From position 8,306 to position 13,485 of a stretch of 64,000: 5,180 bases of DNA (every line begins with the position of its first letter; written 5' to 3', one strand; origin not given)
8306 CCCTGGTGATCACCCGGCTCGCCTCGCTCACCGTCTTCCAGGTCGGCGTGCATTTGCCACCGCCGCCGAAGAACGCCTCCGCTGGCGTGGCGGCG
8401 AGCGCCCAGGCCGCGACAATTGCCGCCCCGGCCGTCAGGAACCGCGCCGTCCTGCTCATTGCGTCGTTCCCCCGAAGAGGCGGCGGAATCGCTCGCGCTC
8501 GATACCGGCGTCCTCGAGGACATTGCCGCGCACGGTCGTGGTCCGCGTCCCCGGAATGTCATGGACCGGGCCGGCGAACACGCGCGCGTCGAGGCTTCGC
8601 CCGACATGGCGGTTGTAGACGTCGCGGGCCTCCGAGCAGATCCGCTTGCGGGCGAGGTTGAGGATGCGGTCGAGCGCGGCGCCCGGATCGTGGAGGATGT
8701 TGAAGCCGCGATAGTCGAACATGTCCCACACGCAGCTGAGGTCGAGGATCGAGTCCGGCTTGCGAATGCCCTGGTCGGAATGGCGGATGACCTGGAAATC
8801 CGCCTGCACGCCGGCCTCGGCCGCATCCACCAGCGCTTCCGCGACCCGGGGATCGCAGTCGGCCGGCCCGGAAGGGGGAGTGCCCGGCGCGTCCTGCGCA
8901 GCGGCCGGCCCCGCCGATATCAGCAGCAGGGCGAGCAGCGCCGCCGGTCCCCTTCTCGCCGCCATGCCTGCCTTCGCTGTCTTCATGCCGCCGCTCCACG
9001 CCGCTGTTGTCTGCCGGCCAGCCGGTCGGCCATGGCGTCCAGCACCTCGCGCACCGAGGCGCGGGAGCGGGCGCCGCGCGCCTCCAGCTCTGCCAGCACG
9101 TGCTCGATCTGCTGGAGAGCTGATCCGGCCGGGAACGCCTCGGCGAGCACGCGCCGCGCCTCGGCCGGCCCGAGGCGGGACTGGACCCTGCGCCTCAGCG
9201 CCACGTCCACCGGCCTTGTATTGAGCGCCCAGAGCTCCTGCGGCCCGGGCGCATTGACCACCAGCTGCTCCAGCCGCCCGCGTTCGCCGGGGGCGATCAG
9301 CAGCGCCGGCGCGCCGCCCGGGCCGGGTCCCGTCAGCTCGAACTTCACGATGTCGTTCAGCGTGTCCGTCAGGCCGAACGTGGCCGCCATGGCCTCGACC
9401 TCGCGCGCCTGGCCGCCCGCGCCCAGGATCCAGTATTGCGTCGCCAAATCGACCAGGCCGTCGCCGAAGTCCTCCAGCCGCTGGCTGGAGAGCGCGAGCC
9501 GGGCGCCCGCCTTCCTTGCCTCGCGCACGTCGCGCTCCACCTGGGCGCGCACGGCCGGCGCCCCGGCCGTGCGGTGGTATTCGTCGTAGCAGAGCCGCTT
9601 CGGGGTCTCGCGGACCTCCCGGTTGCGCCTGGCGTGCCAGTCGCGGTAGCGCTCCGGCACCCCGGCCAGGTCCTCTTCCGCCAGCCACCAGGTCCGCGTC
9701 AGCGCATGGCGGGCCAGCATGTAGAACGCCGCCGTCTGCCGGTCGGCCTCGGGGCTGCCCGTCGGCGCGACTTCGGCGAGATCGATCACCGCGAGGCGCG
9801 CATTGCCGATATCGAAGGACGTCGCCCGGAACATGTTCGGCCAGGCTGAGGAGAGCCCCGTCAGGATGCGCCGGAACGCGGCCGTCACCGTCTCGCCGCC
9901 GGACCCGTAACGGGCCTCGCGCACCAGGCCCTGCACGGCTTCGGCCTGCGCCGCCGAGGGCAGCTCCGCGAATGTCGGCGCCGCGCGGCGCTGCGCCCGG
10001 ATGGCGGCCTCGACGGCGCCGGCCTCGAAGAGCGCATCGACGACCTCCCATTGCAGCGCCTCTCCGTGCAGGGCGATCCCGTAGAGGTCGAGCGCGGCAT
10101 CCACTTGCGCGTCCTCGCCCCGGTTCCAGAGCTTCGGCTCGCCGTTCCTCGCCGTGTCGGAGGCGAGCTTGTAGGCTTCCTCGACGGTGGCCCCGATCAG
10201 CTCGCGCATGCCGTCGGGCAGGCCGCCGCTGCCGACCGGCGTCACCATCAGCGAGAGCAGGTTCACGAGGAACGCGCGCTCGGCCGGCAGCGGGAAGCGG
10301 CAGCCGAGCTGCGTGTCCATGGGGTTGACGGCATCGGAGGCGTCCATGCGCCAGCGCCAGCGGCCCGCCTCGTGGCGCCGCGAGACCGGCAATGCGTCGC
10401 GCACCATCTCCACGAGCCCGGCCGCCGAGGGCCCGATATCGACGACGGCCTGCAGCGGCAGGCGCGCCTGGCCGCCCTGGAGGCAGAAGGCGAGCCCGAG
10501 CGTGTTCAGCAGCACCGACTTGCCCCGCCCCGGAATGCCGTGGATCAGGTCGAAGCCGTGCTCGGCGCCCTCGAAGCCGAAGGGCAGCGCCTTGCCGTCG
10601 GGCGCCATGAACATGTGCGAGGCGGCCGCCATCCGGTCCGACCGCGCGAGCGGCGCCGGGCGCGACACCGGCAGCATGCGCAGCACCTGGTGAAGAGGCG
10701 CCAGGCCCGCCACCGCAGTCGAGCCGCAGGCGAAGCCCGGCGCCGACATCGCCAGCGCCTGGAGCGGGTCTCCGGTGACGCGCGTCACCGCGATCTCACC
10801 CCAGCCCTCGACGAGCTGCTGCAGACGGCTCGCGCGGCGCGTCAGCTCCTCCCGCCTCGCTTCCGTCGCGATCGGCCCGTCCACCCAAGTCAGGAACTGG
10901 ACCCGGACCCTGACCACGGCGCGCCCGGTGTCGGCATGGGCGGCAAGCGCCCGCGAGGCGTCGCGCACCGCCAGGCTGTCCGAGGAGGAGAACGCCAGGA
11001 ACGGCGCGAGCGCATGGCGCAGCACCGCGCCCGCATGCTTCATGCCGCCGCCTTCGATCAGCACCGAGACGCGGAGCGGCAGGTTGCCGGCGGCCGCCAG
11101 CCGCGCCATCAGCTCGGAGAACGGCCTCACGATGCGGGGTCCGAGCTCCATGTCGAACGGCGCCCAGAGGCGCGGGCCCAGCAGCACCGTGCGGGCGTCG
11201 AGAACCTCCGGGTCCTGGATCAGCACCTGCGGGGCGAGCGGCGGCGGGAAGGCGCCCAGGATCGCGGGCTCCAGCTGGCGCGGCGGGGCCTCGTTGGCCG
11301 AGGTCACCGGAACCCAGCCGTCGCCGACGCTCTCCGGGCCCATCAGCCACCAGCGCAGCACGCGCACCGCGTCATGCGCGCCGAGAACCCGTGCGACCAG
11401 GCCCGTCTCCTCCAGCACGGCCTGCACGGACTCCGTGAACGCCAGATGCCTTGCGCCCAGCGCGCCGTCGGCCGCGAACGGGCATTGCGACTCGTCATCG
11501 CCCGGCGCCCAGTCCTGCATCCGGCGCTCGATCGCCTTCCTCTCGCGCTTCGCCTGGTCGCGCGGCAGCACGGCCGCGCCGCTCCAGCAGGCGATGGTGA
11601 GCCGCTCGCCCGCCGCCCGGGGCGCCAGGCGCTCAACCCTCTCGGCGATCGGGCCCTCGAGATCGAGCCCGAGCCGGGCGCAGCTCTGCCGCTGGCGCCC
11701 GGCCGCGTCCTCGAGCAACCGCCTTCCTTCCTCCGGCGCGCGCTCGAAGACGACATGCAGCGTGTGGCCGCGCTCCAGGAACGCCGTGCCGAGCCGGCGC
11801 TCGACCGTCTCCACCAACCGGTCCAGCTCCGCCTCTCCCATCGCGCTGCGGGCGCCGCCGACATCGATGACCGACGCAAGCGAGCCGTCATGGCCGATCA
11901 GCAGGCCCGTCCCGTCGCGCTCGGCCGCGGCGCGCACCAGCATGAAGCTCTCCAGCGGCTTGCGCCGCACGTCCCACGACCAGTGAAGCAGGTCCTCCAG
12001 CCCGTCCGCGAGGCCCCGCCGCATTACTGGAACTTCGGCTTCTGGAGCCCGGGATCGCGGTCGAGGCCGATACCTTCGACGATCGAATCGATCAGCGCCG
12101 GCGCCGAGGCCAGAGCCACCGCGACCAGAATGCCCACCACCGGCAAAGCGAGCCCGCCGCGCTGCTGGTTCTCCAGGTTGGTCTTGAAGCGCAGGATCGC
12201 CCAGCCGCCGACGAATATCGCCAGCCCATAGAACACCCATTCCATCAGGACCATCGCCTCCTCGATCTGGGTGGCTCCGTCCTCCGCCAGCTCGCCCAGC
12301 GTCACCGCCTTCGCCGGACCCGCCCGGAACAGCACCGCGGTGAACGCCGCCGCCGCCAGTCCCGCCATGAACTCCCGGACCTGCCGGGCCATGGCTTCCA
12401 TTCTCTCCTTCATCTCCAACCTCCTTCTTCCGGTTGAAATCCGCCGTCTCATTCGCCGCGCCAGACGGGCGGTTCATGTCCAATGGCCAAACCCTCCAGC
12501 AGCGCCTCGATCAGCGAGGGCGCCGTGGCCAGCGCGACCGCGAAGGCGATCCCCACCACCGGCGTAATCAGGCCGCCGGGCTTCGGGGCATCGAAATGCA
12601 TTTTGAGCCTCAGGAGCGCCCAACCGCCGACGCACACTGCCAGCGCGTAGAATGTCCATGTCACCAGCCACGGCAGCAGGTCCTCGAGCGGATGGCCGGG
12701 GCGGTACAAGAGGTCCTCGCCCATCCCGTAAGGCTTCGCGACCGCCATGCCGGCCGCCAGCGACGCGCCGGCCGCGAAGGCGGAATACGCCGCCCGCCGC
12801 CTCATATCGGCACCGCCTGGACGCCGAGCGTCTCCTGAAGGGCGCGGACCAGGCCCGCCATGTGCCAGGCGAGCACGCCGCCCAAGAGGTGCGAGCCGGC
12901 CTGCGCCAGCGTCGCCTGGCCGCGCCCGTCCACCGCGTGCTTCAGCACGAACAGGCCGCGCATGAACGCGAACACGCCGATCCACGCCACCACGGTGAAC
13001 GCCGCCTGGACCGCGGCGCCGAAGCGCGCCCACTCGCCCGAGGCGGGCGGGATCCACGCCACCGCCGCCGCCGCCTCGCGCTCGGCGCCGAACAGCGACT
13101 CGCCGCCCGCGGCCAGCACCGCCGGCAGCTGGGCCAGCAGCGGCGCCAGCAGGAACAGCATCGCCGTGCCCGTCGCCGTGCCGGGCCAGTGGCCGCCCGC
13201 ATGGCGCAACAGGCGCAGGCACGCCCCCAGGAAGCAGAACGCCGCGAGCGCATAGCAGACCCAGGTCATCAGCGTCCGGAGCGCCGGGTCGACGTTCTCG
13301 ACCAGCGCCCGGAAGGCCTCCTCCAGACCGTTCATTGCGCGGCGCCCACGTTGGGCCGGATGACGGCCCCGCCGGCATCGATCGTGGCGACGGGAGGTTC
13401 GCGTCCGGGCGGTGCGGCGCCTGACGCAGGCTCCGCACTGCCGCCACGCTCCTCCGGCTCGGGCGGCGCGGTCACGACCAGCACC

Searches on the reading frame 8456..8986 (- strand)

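Call 52: search_protein_families(library=ncbifam, proteins=[window:8456-8986:-], max_evalue=0.01)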
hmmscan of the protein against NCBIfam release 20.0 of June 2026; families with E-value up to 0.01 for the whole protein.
window:8456-8986:- (176 aa): 0 families

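Call 74: search_protein_families(library=pfam, proteins=[window:8456-8986:-], max_evalue=1)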
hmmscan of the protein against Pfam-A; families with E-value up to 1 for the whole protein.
window:8456-8986:- (176 aa): 1 family
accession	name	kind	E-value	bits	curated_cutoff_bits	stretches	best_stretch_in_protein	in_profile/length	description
PF12477.13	TraW_N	-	0.89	10.1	22.7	0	15-32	2-19/30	Sex factor F TraW protein N terminal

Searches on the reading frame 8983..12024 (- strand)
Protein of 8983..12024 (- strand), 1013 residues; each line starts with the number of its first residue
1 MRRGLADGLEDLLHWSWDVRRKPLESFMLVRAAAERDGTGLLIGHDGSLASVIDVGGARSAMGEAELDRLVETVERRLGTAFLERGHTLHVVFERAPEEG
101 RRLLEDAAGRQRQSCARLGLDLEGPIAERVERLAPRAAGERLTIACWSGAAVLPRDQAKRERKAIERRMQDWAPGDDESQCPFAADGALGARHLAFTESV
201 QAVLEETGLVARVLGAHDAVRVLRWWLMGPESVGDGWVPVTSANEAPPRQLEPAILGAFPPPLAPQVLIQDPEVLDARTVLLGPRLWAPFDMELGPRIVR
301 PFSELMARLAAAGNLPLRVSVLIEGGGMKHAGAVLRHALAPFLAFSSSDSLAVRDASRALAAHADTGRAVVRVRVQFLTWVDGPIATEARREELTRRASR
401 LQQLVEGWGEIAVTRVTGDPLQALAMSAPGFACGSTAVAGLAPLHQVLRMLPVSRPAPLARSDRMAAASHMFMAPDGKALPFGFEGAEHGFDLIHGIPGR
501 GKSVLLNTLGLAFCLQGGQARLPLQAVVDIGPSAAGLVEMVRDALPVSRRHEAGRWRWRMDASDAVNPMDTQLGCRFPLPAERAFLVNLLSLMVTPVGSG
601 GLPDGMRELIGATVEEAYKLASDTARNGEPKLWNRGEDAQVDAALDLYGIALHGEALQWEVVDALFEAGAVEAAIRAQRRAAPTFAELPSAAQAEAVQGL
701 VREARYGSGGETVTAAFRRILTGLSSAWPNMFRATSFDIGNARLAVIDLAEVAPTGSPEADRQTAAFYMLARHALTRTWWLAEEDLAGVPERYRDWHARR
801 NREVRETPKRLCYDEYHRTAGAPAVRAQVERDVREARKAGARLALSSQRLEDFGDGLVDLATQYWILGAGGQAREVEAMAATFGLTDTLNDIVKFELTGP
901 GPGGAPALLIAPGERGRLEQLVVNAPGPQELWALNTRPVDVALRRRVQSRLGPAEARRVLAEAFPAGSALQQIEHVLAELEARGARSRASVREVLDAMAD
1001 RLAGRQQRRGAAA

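Call 29: search_protein_families(library=pfam, proteins=[window:8983-12024:-], max_evalue=0.01)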
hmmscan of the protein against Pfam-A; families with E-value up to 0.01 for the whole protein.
window:8983-12024:- (1013 aa): 0 families

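Call 52: search_protein_families(library=ncbifam, proteins=[window:8983-12024:-], max_evalue=0.01)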
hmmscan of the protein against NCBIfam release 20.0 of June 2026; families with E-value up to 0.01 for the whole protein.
window:8983-12024:- (1013 aa): 1 family
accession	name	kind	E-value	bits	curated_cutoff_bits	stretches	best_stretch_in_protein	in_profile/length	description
TIGR00929.1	VirB4_CagE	subfamily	0.00098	17.4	643.1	0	744-853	601-680/792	VirB4 family type IV secretion/conjugal transfer ATPase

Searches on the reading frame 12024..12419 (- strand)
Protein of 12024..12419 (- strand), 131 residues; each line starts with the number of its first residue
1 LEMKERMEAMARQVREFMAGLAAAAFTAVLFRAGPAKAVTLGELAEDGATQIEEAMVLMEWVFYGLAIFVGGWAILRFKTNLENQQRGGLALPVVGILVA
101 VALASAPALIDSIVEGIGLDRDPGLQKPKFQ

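Call 98: search_protein_families(library=pfam, proteins=[window:12024-12419:-], max_evalue=1)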
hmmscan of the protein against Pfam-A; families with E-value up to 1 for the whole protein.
window:12024-12419:- (131 aa): 3 families
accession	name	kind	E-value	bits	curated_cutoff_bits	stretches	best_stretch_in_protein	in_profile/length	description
PF04290.18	DctQ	-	0.0025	18.2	28.3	1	5-78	55-122/132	Tripartite ATP-independent periplasmic transporters, DctQ component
PF02656.20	DUF202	-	0.08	13.8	23.4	1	59-104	11-53/68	Domain of unknown function (DUF202)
PF06532.16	NrsF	-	0.33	11.2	26.8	0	26-104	20-98/204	Negative regulator of sigma F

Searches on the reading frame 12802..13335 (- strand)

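Call 52: search_protein_families(library=ncbifam, proteins=[window:12802-13335:-], max_evalue=0.01)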
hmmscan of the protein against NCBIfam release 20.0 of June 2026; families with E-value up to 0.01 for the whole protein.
window:12802-13335:- (177 aa): 1 family
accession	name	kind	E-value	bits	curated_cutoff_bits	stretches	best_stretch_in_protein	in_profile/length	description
NF033883.1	conj_TraQ_IncI1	equivalog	5.3e-12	46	80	1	24-172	21-174/175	conjugal transfer protein TraQ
